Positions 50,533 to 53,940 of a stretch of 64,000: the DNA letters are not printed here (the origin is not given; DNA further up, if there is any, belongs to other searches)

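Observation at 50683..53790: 1035-aa cysteine-free protein with Gly/Asp loop clusters: RsaA/SapA-like S-layer candidate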

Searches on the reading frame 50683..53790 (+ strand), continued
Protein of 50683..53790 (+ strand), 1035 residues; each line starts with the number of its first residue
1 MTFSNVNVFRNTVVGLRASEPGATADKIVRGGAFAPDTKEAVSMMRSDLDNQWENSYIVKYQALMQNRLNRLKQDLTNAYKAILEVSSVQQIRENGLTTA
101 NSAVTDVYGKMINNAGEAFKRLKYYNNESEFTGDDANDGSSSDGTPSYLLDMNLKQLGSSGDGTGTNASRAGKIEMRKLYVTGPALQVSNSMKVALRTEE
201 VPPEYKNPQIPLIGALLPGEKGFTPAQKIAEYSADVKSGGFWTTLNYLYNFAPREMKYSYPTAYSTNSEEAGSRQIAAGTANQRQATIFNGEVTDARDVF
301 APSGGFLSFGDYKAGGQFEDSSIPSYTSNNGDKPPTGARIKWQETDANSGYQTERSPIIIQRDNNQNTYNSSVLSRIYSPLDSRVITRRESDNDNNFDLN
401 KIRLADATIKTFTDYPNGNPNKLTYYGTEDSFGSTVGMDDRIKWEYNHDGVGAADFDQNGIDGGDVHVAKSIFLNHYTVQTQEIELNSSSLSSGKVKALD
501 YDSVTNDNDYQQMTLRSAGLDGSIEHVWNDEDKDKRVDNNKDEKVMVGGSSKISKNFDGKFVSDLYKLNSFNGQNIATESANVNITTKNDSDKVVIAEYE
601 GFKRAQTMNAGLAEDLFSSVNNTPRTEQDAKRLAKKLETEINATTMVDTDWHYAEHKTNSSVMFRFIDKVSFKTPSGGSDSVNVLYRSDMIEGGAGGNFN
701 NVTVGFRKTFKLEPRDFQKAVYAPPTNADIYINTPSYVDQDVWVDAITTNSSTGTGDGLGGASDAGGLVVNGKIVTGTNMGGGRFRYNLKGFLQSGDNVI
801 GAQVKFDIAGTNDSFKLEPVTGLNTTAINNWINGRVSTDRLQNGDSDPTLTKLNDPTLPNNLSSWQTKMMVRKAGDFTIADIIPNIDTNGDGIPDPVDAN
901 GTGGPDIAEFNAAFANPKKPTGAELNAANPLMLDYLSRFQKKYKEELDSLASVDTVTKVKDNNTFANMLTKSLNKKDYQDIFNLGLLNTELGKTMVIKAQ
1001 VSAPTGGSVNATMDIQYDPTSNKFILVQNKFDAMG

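Call 63: search_protein_families(library=pfam, alignment_id=A3, max_evalue=0.01)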
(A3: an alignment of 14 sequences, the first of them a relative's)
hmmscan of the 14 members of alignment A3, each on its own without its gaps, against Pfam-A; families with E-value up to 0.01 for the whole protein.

A. member 1, L001:5984-9976:+ (1331 aa): 0 families

B. families by the number of members that match (of 14 scanned): 0 families
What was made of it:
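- Tried and rejected: Pfam on all 14 members of the ~1330-aa family gave nothing (call 63).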

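Call 70: fold_search(model_id=the predicted structure, library=viral)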
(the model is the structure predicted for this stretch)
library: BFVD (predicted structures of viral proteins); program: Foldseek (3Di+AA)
matches with E <= 10: 599; with E <= 0.001: 0
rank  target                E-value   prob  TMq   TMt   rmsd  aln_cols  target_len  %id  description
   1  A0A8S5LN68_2          8.2e-03  0.04  0.05  0.06  38.4       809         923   10  Tail protein [Siphoviridae sp. ctsf32]
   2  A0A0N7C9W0            2.2e-02  0.99  0.08  0.30  11.3       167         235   10  Uncharacterized protein [Salmonella phage 37]
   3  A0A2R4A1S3            2.7e-02  0.47  0.09  0.09  22.6       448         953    8  (no name in the UniProt tables at hand)
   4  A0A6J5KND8            3.6e-02  0.33  0.08  0.14  32.1       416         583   11  PA14 domain containing protein [uncultured Caudovirales phage]
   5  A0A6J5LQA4            5.3e-02  0.03  0.04  0.05  48.5       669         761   12  Uncharacterized protein [uncultured Caudovirales phage]
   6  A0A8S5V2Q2            6.1e-02  0.23  0.06  0.21  20.5       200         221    8  Uncharacterized protein [CrAss-like virus sp. ctelJ1]
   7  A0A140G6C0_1          7.1e-02  0.96  0.08  0.09   7.7       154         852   13  Minor tail protein [Arthrobacter phage KellEzio]
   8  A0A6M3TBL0            1.5e-01  0.84  0.08  0.38   4.7       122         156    7  (no name in the UniProt tables at hand)
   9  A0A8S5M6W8            1.5e-01  0.20  0.07  0.14  24.9       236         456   12  Major capsid protein [Siphoviridae sp. ctrgt10]
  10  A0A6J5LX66            1.5e-01  0.06  0.05  0.13  22.9       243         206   12  Uncharacterized protein [uncultured Caudovirales phage]
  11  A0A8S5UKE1            1.5e-01  0.41  0.07  0.20  11.9       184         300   14  Uncharacterized protein [Inoviridae sp. ct4fI15]
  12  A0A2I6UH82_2          1.7e-01  0.35  0.07  0.06  15.7       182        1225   11  (no name in the UniProt tables at hand)
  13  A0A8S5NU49            1.7e-01  0.08  0.06  0.12  29.1       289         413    9  Uncharacterized protein [Siphoviridae sp. ctqrl18]
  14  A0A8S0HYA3            1.7e-01  0.05  0.07  0.10  37.9       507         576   11  (no name in the UniProt tables at hand)
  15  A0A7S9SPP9            1.9e-01  0.21  0.06  0.09  20.9       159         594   11  (no name in the UniProt tables at hand)
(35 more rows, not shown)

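Call 72: search_solved_structures(query=A3, max_evalue=1)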
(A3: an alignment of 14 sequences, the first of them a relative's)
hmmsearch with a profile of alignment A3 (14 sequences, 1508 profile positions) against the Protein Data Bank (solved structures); distinct sequences matched with E-value up to 1: 0.

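Call 73: search_solved_structures(query=A2, max_evalue=1)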
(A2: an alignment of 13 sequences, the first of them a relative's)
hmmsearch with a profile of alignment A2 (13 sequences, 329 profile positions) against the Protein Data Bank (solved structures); distinct sequences matched with E-value up to 1: 2.
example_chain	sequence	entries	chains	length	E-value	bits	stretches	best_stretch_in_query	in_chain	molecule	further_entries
2v17_H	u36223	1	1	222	0.53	12.9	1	65-177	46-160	MONOCLONAL ANTIBODY FAB FRAGMENT MN423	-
3l1o_H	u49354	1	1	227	0.56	12.9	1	65-177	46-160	MONOCLONAL ANTIBODY FAB FRAGMENT MN423 H CHAIN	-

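Call 84: search_protein_families(library=padloc, proteins=[window:50683-53787:+, L001:4952-5944:+, L001:5984-9979:+], max_evalue=0.01)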
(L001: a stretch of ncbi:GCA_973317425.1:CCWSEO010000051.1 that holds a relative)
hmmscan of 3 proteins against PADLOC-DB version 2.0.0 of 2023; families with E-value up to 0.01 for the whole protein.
window:50683-53787:+ (1035 aa): 0 families

L001:4952-5944:+ (330 aa): 0 families

L001:5984-9979:+ (1331 aa): 0 families

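Call 91: search_protein_families(library=pfam, proteins=[L010:1-1566:-, L014:2-997:-, L003:189-2222:+, L003:2468-4447:-, L003:16114-17697:+, L003:17753-19297:+, L003:19328-21193:-, L008:15916-17778:-, L008:19699-21306:-, L015:21827-23446:+], max_evalue=0.00001)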
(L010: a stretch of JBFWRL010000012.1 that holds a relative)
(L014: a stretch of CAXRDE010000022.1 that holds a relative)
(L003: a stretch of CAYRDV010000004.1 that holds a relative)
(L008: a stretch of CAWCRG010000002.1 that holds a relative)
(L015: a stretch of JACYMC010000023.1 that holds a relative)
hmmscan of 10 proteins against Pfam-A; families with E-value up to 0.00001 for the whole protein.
L010:1-1566:- (522 aa): 2 families
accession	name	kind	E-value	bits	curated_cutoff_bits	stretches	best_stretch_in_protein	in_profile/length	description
PF17760.6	UvrA_inter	-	9.1e-37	125.7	23.3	1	193-300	1-108/109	UvrA interaction domain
PF17755.6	UvrA_DNA-bind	-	1.2e-29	103.3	23.2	1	353-466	2-110/110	UvrA DNA-binding domain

L014:2-997:- (332 aa): 2 families
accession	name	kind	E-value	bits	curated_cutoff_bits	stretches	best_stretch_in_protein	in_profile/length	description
PF17760.6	UvrA_inter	-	2.1e-39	134.2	23.3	1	131-238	1-108/109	UvrA interaction domain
PF17755.6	UvrA_DNA-bind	-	2.3e-06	28.3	23.2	0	291-329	3-37/110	UvrA DNA-binding domain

L003:189-2222:+ (677 aa): 7 families
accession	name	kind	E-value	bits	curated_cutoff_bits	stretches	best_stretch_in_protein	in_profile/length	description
PF00069.31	Pkinase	-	6.3e-54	183.6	31.7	1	7-267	1-259/263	Protein kinase domain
PF07714.23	PK_Tyr_Ser-Thr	-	3.2e-39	135.3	23.1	1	9-269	3-258/258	Protein tyrosine and serine/threonine kinase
PF01436.27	NHL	-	3.3e-34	115.6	20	2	599-626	1-28/28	NHL repeat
PF17170.10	DUF5128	-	1.4e-17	64.3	22.9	2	610-674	53-118/321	6-bladed beta-propeller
PF25021.1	TEN_NHL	-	5.1e-11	42.6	27.1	0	597-630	139-170/357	Teneurin NHL domain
PF08450.18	SGL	-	4.7e-09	36.6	26.3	0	472-541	147-218/246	SMP-30/Gluconolactonase/LRE-like region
PF03109.22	ABC1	-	2e-07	30.9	22.9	1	64-157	122-215/244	ABC1 atypical kinase-like domain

L003:2468-4447:- (659 aa): 14 families
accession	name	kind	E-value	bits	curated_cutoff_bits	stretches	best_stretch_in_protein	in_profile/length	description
PF13844.12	Glyco_transf_41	-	1.2e-50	172.8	25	2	278-433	68-225/543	Glycosyl transferase family 41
PF07719.23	TPR_2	-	7.1e-34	113.6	27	1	138-169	1-32/34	Tetratricopeptide repeat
PF00515.34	TPR_1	-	7.6e-33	111.4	27.8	2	138-169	1-32/34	Tetratricopeptide repeat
PF13181.12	TPR_8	-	3.1e-24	83.5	25.7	0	104-137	1-34/34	Tetratricopeptide repeat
PF13424.12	TPR_12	-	3.6e-20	72.4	30.1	1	104-167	3-74/77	Tetratricopeptide repeat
PF13431.12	TPR_17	-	1.7e-19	68.8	24.4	0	127-158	2-33/34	Tetratricopeptide repeat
PF13414.12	TPR_11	-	6.1e-19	67.9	26.8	1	115-151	5-41/42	TPR repeat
PF13432.12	TPR_16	-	8.9e-17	61.6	32.7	1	110-169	3-62/65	Tetratricopeptide repeat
PF13374.12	TPR_10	-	8.8e-14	51.4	27.5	0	140-167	4-31/42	Tetratricopeptide repeat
PF14559.12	TPR_19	-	1.4e-13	51.3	25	0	115-168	2-55/68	Tetratricopeptide repeat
PF13428.12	TPR_14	-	4.8e-10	39.6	23.5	0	41-78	6-43/44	Tetratricopeptide repeat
PF23914.1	TPR_CcmH_CycH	-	2.8e-09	37.5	42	0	96-193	42-142/158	Cytochrome c-type biogenesis protein H TPR domain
PF12895.13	ANAPC3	-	1.9e-07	31.7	27.2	0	118-194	3-78/82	Anaphase-promoting complex, cyclosome, subunit 3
PF13174.12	TPR_6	-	1.7e-06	28.7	26.3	0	139-169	1-31/33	Tetratricopeptide repeat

L003:16114-17697:+ (527 aa): 2 families
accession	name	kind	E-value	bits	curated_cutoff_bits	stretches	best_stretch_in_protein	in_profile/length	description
PF04055.27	Radical_SAM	-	1.1e-06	29.3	29.5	1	274-415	21-164/166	Radical SAM superfamily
PF02310.24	B12-binding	-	1.6e-06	28.4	32.1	0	130-206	46-120/121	B12 binding domain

L003:17753-19297:+ (514 aa): 2 families
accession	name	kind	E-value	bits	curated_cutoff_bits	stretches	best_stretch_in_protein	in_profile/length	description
PF04055.27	Radical_SAM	-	3.8e-12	47.1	29.5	1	274-414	21-163/166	Radical SAM superfamily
PF02310.24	B12-binding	-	1.5e-06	28.5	32.1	0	130-206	46-120/121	B12 binding domain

L003:19328-21193:- (621 aa): 3 families
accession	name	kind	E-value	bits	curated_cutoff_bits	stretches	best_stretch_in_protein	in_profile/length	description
PF13487.12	HD_5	-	6.8e-27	94.7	27.2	1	455-603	2-168/170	HD domain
PF00990.26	GGDEF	-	8.9e-24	84.5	23.8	1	3-109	55-161/161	Diguanylate cyclase, GGDEF domain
PF01966.28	HD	-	5.7e-18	65.7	22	1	469-579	3-114/116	HD domain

L008:15916-17778:- (620 aa): 3 families
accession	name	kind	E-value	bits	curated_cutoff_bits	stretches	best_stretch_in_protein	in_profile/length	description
PF00015.26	MCPsignal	-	1.6e-50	171.8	34.6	1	310-466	14-170/172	Methyl-accepting chemotaxis protein (MCP) signalling domain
PF00672.30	HAMP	-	2.1e-10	41.2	25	1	87-137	3-53/53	HAMP domain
PF06103.16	DUF948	-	9.5e-06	26.2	37.2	0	172-233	26-87/89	Bacterial protein of unknown function (DUF948)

L008:19699-21306:- (535 aa): 2 families
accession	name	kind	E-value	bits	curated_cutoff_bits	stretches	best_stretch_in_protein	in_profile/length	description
PF01039.27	Carboxyl_trans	-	1.9e-154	515.4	22.3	1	48-525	2-483/493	Carboxyl transferase domain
PF03255.19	ACCA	-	4e-14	52.9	23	1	89-207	92-215/310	Acetyl co-enzyme A carboxylase carboxyltransferase-like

L015:21827-23446:+ (539 aa): 1 family
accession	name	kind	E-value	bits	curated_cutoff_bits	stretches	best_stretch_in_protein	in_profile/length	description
PF00263.26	Secretin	-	1.3e-41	142.4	27.5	1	374-536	1-168/169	Bacterial type II and III secretion system protein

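Call 92: search_protein_families(library=pfam, proteins=[L008:17775-18263:-, L008:18260-18742:-, L008:19220-19693:-, L008:21316-22191:-, L001:1844-2833:+, L001:2884-3216:+], max_evalue=0.001)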
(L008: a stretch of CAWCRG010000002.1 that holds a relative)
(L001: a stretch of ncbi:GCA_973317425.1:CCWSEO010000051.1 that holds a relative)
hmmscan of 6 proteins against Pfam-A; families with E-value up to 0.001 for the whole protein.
L008:17775-18263:- (162 aa): 1 family
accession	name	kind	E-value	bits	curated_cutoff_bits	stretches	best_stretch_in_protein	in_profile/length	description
PF01584.24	CheW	-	9.2e-38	129.4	23.5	1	18-151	1-136/138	CheW-like domain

L008:18260-18742:- (160 aa): 1 family
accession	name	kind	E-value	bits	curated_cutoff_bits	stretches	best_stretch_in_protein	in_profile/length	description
PF13690.11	CheX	-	1.2e-14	54.5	27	1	48-142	2-92/94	Chemotaxis phosphatase CheX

L008:19220-19693:- (157 aa): 0 families

L008:21316-22191:- (291 aa): 1 family
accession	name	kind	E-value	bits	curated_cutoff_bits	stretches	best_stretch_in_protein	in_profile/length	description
PF00300.27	His_Phos_1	-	4.4e-35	121.5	21.7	1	30-149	1-115/194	Histidine phosphatase superfamily (branch 1)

L001:1844-2833:+ (329 aa): 0 families

L001:2884-3216:+ (110 aa): 1 family
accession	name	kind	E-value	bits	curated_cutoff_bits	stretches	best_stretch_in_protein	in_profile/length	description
PF01627.28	Hpt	-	2.6e-15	56.9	24.6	1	22-99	1-78/84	Hpt domain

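Call 94: find_encoding_contigs(protein=window:50683-53790:+, flank=10000, max_places=4)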
Protein window:50683-53790:+ (1035 aa): no gene with exactly this product is on record in the collection.

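Call 97: find_related_loci(query=A1, collection=viral_contigs, flank=5000)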
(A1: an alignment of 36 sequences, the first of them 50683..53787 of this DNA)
Query A1 (1035 aa) in viral_contigs; peptide patterns used: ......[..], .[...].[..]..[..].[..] (x = any residue, [..] = any of these).
206 stretches matched a pattern, but none encodes a relative of the query by tblastn (E <= 1e-3).
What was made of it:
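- On Phage virion / tail proteins: No relative in IMG/VR (call 97).
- No relative in 2.9 million IMG/VR contigs (call 97).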

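Call 98: find_related_loci(query=A1, collection=metagenome_contigs, flank=10000)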
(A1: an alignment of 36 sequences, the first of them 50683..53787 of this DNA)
Query A1 (1035 aa) in metagenome_contigs; peptide patterns used: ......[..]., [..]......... (x = any residue, [..] = any of these).
110 stretches matched a pattern; 5 encode a relative of the query (tblastn E <= 1e-3); 5 distinct loci.
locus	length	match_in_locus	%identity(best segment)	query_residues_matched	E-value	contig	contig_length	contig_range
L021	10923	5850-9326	73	1-1035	0e+0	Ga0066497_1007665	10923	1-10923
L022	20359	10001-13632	36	1-1033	0e+0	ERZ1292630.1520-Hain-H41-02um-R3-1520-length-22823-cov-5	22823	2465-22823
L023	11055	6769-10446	37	1-1033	0e+0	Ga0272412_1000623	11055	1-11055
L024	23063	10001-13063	25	1-1031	6e-54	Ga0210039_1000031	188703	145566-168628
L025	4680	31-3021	30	1-1033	5e-34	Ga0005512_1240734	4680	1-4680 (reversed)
